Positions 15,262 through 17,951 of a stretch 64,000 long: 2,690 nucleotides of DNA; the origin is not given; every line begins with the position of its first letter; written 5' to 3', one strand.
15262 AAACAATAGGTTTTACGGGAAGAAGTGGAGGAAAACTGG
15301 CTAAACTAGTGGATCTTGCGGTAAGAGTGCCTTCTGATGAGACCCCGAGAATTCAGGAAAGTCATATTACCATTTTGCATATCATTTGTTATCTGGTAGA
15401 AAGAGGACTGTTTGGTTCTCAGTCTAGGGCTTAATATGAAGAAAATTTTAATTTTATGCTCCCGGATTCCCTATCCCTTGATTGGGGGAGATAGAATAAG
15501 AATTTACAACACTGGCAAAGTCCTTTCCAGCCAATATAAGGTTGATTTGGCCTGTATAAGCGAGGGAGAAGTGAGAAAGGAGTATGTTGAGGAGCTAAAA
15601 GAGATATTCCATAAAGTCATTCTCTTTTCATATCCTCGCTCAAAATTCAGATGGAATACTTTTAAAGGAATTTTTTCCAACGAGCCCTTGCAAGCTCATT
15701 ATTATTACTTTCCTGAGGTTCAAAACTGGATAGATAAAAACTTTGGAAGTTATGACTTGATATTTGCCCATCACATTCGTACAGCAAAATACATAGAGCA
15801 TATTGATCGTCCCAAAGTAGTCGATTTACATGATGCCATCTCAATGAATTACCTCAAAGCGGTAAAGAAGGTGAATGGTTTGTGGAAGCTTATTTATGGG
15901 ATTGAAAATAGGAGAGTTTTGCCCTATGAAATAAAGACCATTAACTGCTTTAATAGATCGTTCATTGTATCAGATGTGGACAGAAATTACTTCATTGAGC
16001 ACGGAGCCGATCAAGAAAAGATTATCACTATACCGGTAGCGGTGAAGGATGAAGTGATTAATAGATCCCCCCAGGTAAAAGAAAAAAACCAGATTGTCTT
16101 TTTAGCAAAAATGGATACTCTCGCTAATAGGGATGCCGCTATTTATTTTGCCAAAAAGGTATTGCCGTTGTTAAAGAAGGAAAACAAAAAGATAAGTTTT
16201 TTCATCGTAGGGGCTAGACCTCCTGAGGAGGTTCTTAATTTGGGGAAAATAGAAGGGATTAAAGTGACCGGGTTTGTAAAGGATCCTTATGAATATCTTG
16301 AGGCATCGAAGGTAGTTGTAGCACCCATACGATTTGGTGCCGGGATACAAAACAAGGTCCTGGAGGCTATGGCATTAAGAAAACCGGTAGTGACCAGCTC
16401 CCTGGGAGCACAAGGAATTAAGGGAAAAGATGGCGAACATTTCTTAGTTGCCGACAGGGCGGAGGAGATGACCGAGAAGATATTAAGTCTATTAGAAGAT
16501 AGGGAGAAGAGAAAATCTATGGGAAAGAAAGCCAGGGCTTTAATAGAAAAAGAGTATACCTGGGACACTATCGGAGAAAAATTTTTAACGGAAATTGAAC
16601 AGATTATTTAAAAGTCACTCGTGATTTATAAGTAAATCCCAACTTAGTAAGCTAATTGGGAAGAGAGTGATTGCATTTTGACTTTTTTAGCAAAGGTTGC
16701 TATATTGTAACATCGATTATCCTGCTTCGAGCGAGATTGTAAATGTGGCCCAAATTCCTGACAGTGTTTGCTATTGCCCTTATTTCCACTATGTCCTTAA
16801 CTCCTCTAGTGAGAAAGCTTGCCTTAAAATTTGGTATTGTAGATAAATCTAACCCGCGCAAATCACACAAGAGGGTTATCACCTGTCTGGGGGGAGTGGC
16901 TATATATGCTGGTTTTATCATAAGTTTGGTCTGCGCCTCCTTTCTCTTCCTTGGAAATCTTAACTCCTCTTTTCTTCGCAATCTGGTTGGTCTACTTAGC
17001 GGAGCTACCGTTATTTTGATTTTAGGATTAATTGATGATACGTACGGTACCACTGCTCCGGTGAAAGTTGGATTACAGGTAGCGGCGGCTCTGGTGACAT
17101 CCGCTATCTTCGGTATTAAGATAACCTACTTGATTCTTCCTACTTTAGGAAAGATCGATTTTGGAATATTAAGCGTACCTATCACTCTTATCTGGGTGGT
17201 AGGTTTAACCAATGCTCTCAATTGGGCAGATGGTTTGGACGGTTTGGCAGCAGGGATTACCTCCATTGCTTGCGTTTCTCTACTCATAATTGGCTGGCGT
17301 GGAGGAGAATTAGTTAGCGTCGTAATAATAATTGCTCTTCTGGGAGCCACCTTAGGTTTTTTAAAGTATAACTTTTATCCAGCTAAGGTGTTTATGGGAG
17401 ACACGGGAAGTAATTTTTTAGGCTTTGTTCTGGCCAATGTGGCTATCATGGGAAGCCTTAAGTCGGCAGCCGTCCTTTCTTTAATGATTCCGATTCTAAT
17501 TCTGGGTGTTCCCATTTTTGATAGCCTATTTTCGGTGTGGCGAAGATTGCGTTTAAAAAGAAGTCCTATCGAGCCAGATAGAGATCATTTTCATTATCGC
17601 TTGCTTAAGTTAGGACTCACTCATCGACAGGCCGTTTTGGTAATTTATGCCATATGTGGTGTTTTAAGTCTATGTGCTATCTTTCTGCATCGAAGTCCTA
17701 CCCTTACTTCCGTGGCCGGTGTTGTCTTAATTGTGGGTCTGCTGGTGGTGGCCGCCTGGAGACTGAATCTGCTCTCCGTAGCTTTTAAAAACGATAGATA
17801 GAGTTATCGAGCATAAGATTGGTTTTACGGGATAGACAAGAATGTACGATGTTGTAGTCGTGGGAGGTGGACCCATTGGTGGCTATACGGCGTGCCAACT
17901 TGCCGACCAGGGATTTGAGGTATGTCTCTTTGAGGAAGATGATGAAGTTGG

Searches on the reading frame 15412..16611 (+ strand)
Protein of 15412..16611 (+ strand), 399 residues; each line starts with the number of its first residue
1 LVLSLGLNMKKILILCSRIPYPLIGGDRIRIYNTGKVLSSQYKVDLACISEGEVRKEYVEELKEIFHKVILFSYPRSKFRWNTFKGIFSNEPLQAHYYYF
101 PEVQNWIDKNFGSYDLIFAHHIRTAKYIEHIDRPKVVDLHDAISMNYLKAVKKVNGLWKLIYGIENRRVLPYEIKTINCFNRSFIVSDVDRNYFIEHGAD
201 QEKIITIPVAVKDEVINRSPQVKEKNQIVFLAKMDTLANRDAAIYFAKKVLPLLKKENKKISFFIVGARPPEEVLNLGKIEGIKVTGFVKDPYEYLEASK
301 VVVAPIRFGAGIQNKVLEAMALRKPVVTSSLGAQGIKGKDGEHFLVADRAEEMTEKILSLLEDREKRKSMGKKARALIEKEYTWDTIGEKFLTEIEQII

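Call 8: search_protein_families(library=ncbifam, proteins=[window:15412-16611:+], max_evalue=0.01)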
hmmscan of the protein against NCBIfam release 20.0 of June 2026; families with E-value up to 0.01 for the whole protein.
window:15412-16611:+ (399 aa): 19 families
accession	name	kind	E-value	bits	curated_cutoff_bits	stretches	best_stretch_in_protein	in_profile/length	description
TIGR03087.1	stp1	hypoth_equivalog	6.9e-78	262.5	316.65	1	12-388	1-387/397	TIGR03087 family PEP-CTERM/XrtA system glycosyltransferase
TIGR03088.1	stp2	hypoth_equivalog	2.1e-11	43.5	409.05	1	190-392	160-367/374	TIGR03088 family PEP-CTERM/XrtA system glycosyltransferase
NF041010.1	glycosy_Agl16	equivalog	1e-08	34.4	575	1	181-393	135-346/352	glycosylation protein Agl16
NF038295.1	EPS_HpsP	equivalog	2.2e-08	33.5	550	1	281-399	268-388/388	hormogonium polysaccharide biosynthesis glycosyltransferase HpsP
NF041139.1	TreT_Thcocales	equivalog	6.1e-08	31.8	775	1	295-392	310-406/412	trehalose synthase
TIGR02149.1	glgA_Coryne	subfamily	8.7e-08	31.7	302.4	1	297-393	282-385/391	glycogen synthase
NF047684.1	TeichurnBiosyTuaC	equivalog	4.4e-07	29.2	550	1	258-393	245-384/391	teichuronic acid biosynthesis protein TuaC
TIGR04063.1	stp3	hypoth_equivalog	7.3e-07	28.4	442.05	1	314-386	309-383/397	TIGR04063 family PEP-CTERM/XrtA system glycosyltransferase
NF038229.1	Glyco4_Geo_Pelo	equivalog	1.1e-06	27.9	400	1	310-391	248-329/338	GPMC system family 4 glycosyltransferase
NF053787.1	GlcN_PG_synth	equivalog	1.2e-06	27.7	480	1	316-398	278-359/361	N-acetylglucosaminyl phosphatidylglycerol synthase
NF050063.1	ProtGlycPglJ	equivalog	2.3e-06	27.1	500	1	278-377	245-346/363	N-acetylgalactosamine-N,N'-diacetylbacillosaminyl-diphospho-undecaprenol 4-alpha-N-acetylgalactosaminyltransferase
NF012028.0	PRK15484.1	subfamily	6.7e-06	25.4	618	1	293-396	271-376/380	lipopolysaccharide N-acetylglucosaminyltransferase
NF041876.1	EPS_EpsE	equivalog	9.4e-06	25.1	400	1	298-384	296-382/389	exopolysaccharide biosynthesis GT4 family glycosyltransferase EpsE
TIGR03999.1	thiol_BshA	equivalog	1.2e-05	24.4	273.7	1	316-392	289-367/375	N-acetyl-alpha-D-glucosaminyl L-malate synthase BshA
TIGR03449.1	mycothiol_MshA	equivalog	0.0004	19.4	462.5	1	295-393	300-398/406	D-inositol-3-phosphate glycosyltransferase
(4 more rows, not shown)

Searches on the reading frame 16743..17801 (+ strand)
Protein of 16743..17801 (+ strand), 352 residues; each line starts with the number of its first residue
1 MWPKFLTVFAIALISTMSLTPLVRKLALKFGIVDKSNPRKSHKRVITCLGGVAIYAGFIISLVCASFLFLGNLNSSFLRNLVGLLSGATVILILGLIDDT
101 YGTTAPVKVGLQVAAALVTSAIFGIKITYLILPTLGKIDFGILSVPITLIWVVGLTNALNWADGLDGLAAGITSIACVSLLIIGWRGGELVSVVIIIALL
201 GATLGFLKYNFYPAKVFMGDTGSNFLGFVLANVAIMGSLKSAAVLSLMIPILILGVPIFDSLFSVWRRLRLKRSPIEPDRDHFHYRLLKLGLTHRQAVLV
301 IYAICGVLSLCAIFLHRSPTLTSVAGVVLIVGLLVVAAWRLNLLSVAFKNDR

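Call 8: search_protein_families(library=ncbifam, proteins=[window:16743-17801:+], max_evalue=0.01)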
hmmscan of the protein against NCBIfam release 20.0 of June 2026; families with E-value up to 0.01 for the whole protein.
window:16743-17801:+ (352 aa): 3 families
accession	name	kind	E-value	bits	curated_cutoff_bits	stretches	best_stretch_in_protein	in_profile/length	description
TIGR02380.1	ECA_wecA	exception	6.4e-42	143.9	326.05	1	8-336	4-325/346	UDP-N-acetylglucosamine--undecaprenyl-phosphate N-acetylglucosaminephosphotransferase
NF053644.1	MraY_archaea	equivalog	7.7e-34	117.5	450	1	106-312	143-339/340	pseudomurein biosynthesis MraY family phospho-N-acetylmuramoyl-pentapeptide-transferase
TIGR00445.1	mraY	equivalog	4e-24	85.7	192.05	1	17-313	6-315/321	phospho-N-acetylmuramoyl-pentapeptide-transferase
